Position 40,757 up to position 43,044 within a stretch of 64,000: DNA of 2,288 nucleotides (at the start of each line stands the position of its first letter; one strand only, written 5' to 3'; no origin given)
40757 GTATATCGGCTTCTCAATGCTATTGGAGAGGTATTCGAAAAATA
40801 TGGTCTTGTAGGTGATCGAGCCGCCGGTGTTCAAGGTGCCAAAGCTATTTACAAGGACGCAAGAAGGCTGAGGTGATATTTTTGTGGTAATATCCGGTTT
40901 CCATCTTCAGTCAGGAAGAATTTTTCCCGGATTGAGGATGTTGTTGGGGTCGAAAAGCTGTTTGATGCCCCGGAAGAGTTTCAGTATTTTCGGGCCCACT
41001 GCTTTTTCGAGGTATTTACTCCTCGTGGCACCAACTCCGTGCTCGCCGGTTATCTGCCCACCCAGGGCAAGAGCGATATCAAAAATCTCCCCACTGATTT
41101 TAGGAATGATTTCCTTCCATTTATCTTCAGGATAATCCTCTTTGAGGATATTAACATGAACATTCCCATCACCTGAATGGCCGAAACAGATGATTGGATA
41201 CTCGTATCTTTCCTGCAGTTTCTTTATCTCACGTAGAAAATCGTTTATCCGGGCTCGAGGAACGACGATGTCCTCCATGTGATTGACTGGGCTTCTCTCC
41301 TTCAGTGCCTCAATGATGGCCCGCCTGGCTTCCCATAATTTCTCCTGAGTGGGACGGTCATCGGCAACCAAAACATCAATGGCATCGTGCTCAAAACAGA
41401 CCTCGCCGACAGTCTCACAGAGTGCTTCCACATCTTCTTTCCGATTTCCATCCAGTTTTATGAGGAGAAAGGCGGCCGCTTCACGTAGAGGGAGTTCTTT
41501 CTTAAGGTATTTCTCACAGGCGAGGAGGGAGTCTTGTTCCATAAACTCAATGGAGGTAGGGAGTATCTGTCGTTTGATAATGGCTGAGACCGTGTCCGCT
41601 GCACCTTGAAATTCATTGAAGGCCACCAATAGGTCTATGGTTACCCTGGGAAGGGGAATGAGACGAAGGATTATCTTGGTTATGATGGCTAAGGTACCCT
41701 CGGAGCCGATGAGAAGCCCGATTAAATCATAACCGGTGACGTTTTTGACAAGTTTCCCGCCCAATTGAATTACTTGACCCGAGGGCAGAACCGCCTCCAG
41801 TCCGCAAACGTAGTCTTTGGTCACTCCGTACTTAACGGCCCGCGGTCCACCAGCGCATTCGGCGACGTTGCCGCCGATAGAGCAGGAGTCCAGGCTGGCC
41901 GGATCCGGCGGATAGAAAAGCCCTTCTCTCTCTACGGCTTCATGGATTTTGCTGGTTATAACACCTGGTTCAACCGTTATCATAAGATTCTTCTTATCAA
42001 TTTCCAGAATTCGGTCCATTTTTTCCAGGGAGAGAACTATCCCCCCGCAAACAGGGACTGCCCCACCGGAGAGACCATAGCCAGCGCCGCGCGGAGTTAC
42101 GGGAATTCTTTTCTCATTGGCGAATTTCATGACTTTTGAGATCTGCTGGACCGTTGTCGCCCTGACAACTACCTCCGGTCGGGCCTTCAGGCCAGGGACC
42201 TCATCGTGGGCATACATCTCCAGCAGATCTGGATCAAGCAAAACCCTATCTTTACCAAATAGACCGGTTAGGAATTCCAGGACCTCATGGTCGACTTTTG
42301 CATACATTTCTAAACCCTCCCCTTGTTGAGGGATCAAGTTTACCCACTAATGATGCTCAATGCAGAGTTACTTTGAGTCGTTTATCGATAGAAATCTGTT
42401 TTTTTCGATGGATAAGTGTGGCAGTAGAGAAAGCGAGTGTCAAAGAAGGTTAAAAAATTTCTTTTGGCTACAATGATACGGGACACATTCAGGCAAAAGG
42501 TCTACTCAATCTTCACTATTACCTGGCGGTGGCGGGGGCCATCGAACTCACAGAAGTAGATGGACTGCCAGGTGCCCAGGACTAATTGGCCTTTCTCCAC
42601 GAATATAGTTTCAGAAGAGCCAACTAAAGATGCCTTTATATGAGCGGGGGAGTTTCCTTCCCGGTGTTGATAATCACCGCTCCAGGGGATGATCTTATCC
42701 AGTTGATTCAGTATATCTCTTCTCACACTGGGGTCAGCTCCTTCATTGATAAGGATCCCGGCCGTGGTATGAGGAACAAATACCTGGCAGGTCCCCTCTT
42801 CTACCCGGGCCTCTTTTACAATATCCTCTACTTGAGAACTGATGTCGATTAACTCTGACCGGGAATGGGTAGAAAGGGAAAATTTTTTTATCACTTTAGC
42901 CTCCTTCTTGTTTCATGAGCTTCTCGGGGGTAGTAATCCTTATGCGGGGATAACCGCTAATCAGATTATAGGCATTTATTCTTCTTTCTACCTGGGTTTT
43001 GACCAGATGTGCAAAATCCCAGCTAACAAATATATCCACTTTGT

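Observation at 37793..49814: MITE-like family A: two full copies and one solo terminal repeat, the longer copy carrying nested palindromic insertions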

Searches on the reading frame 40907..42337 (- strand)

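Call 61: search_protein_families(library=pfam, proteins=[window:40907-42337:-], max_evalue=0.00001)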
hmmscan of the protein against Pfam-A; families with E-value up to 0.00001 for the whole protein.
window:40907-42337:- (476 aa): 2 families
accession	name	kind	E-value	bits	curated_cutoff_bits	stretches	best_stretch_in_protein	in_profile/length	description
PF02913.24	FAD-oxidase_C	-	3.3e-67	227.2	21.2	1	230-473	2-248/248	FAD linked oxidases, C-terminal domain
PF01565.28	FAD_binding_4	-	1e-43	148.8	26.4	1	54-192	1-138/139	FAD binding domain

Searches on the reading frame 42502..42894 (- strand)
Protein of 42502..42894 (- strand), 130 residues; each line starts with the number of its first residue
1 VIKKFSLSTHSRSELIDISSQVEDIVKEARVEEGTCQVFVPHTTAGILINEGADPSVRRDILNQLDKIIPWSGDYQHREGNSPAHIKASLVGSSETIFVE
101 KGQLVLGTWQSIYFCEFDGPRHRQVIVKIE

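Call 63: search_protein_families(library=pfam, proteins=[window:42502-42894:-], max_evalue=0.00001)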
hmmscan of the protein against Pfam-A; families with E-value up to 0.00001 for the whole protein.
window:42502-42894:- (130 aa): 1 family
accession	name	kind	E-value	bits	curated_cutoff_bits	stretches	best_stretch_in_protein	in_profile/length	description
PF01894.22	UPF0047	-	2.5e-46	157.1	27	1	17-129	1-117/117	Uncharacterised protein family UPF0047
